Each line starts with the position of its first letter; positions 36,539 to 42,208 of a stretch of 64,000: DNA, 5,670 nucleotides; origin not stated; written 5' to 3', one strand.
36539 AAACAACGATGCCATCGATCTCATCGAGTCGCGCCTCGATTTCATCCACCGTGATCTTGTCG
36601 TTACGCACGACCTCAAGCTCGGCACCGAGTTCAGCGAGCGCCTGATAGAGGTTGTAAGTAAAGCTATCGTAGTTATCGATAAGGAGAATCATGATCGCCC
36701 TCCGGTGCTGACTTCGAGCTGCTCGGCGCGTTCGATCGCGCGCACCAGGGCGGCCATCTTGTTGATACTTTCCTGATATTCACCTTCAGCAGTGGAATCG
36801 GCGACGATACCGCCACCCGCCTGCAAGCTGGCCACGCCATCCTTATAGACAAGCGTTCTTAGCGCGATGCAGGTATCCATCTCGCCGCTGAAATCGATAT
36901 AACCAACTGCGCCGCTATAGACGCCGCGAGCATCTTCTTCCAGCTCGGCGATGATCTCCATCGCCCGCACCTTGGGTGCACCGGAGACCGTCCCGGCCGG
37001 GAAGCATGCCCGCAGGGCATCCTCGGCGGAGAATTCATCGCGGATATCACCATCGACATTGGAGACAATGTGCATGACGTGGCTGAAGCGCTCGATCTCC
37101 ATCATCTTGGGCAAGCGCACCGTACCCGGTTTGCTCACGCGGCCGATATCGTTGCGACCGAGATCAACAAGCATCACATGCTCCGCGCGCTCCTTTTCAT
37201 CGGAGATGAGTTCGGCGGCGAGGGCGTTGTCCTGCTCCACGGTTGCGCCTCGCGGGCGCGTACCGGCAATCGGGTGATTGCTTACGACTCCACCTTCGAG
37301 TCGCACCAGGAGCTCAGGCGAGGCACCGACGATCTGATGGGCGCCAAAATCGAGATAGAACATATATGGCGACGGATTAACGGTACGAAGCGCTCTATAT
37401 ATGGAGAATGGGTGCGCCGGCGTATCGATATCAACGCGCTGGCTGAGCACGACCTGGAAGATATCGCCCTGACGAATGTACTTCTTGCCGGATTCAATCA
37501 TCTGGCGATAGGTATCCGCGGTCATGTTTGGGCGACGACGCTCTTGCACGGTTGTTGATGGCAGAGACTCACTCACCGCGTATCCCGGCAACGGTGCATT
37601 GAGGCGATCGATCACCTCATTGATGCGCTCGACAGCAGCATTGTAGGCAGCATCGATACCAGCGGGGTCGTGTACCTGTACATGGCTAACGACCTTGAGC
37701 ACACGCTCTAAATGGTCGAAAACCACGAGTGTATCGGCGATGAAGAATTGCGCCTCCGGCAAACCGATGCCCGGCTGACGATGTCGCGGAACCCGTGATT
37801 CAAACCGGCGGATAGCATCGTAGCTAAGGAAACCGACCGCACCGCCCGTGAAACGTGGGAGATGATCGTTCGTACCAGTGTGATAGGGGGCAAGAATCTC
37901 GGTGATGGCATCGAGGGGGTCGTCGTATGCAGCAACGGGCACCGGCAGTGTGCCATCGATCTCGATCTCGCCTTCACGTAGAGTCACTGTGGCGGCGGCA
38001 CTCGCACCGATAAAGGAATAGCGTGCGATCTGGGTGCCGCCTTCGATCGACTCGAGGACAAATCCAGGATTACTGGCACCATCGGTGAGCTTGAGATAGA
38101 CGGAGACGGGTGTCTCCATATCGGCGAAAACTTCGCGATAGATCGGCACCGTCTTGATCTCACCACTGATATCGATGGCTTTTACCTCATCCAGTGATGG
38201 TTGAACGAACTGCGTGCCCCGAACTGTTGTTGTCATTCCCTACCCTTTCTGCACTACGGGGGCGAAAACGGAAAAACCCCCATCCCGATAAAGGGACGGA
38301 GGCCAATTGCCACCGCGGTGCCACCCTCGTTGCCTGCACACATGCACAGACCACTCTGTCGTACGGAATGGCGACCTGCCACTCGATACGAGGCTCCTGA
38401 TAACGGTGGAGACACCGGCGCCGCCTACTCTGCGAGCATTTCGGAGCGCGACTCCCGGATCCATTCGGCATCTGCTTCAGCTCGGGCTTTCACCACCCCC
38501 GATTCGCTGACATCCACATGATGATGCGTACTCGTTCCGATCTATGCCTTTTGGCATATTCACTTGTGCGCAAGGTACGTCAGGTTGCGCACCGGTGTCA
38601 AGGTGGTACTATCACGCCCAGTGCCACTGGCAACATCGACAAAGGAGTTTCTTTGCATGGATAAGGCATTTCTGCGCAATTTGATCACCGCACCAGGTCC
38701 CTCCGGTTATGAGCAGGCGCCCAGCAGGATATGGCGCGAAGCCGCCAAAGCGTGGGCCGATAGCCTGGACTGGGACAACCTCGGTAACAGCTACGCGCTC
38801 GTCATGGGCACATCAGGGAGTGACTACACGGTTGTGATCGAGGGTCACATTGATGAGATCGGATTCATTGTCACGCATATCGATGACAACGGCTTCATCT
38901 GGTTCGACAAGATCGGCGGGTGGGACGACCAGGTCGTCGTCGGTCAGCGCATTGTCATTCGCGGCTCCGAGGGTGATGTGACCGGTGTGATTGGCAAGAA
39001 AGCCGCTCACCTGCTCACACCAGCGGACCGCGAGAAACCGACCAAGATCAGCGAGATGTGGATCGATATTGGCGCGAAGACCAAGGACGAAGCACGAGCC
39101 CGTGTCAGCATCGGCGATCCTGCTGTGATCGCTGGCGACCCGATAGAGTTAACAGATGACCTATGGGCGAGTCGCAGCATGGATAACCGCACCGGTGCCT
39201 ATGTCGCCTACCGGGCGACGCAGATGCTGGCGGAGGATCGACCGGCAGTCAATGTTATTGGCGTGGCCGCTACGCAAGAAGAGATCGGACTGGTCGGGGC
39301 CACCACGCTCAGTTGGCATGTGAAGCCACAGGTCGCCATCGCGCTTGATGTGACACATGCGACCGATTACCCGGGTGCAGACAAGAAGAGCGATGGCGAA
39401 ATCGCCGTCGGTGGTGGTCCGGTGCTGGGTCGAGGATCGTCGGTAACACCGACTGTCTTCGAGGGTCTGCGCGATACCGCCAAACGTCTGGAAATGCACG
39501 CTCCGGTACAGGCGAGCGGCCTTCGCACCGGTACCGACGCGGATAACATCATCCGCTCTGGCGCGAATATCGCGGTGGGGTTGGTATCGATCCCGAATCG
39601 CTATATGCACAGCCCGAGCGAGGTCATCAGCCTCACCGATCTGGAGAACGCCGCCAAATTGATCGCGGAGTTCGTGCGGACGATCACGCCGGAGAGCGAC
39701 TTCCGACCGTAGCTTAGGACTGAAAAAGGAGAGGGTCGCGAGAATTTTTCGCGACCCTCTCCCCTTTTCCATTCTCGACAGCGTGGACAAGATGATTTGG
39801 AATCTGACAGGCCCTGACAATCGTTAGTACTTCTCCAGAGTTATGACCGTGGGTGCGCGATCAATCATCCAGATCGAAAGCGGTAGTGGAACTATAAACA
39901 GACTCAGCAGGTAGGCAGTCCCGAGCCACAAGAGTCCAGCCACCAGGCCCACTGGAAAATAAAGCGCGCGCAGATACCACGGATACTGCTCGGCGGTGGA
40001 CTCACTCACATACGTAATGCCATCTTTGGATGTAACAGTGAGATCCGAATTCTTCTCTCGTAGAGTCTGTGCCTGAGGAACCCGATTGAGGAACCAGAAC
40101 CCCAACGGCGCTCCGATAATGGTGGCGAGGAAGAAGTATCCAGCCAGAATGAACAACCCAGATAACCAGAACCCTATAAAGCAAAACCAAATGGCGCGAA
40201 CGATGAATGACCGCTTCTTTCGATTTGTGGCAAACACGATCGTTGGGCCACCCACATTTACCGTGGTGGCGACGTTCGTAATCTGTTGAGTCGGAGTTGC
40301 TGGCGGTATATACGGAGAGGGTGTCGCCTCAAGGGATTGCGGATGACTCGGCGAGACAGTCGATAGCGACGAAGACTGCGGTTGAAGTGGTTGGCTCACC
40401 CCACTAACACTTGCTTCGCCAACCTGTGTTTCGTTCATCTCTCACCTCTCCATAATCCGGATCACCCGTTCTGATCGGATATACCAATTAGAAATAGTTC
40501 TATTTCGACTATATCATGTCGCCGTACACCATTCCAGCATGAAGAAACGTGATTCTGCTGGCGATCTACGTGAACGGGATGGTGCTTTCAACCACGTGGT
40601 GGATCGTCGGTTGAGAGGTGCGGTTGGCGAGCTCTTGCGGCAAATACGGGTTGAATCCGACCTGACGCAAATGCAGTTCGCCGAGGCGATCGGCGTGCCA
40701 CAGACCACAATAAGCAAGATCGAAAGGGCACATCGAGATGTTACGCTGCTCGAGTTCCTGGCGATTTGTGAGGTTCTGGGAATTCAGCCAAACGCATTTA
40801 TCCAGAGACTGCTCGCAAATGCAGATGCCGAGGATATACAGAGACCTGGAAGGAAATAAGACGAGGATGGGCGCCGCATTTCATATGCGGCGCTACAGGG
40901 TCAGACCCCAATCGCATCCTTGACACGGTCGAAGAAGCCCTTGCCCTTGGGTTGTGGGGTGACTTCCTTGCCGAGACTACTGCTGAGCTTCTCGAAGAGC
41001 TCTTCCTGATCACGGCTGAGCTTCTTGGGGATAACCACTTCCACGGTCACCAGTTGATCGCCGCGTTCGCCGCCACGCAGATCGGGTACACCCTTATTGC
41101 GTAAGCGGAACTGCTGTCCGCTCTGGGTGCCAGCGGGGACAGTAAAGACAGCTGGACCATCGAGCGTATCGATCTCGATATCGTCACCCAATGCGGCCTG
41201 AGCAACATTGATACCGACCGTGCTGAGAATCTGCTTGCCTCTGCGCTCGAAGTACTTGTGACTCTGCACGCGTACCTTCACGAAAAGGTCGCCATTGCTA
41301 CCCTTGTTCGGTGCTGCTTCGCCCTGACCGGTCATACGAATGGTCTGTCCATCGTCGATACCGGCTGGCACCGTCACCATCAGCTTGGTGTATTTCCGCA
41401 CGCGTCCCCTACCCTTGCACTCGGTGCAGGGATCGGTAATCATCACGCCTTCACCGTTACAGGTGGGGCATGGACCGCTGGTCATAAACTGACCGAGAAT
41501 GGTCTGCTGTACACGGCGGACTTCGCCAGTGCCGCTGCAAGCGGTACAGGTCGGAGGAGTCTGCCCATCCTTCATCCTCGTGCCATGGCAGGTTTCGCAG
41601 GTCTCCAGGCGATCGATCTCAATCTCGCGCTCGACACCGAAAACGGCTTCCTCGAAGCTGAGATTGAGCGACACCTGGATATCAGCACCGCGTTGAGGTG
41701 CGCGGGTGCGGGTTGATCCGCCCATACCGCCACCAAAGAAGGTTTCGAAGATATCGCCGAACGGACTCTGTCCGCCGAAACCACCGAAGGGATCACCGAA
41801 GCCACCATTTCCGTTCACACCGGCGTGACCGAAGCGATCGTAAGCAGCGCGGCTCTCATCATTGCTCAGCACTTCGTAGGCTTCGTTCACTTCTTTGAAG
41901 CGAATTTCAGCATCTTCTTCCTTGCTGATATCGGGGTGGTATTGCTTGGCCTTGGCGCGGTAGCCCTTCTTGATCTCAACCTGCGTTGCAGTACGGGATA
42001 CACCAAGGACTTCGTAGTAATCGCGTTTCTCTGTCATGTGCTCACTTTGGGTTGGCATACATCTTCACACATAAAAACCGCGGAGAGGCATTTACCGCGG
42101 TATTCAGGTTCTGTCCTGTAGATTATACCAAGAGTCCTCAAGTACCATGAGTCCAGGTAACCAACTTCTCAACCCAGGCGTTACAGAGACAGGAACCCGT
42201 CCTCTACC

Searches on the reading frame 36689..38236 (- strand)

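Call 45: search_protein_families(library=pfam, proteins=[window:36689-38236:-], max_evalue=0.0001)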
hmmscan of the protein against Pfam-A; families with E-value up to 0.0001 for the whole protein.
window:36689-38236:- (515 aa): 2 families
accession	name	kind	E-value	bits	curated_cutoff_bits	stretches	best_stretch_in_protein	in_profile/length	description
PF00425.24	Chorismate_bind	-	8.2e-95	317.6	27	1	241-493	3-257/257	chorismate binding enzyme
PF04715.19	Anth_synt_I_N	-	9.9e-33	113.8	23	1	39-180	1-138/140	Anthranilate synthase component I, N terminal region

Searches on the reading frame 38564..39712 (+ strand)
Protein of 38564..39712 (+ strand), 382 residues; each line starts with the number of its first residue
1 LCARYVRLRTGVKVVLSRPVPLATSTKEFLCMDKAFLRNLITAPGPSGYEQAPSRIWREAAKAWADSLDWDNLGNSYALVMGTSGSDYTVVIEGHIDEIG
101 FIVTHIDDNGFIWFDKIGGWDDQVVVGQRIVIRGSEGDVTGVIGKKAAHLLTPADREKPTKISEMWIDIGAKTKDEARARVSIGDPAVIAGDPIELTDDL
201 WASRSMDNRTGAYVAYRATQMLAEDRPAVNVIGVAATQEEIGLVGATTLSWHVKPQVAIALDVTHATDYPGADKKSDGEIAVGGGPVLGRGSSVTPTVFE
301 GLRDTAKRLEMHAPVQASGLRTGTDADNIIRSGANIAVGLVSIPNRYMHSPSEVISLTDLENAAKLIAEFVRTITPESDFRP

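Call 45: search_protein_families(library=pfam, proteins=[window:38564-39712:+], max_evalue=0.0001)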
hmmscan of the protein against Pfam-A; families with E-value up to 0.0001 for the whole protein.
window:38564-39712:+ (382 aa): 2 families
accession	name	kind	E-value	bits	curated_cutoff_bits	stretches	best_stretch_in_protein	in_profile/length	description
PF05343.19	Peptidase_M42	-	1e-80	271.4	23.2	1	78-366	5-292/292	M42 glutamyl aminopeptidase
PF01546.33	Peptidase_M20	-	2.1e-05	25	24.6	1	205-372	33-205/206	Peptidase family M20/M25/M40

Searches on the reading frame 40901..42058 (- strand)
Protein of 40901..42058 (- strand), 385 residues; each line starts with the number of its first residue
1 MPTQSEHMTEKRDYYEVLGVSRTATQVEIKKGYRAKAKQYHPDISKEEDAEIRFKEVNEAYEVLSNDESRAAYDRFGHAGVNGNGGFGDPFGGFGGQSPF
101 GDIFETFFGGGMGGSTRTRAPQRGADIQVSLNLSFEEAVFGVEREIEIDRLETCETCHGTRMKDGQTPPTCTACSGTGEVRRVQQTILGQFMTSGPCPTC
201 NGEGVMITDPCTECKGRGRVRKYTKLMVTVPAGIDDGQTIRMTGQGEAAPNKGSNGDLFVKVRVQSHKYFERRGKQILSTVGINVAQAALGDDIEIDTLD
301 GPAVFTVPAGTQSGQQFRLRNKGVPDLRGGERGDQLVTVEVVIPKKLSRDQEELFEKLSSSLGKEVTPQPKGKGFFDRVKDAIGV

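Call 45: search_protein_families(library=pfam, proteins=[window:40901-42058:-], max_evalue=0.0001)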
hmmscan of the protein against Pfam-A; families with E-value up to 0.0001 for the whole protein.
window:40901-42058:- (385 aa): 3 families
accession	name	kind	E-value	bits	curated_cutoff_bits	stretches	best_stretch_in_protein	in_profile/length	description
PF01556.23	DnaJ_C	-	8.1e-49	166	26.6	1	127-344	1-152/152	DnaJ C terminal domain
PF00226.36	DnaJ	-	9.4e-25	87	27.8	1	13-74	1-63/63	DnaJ domain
PF00684.25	DnaJ_CXXCXGXG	-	9.4e-17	61.5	32.7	1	154-218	1-65/65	DnaJ central domain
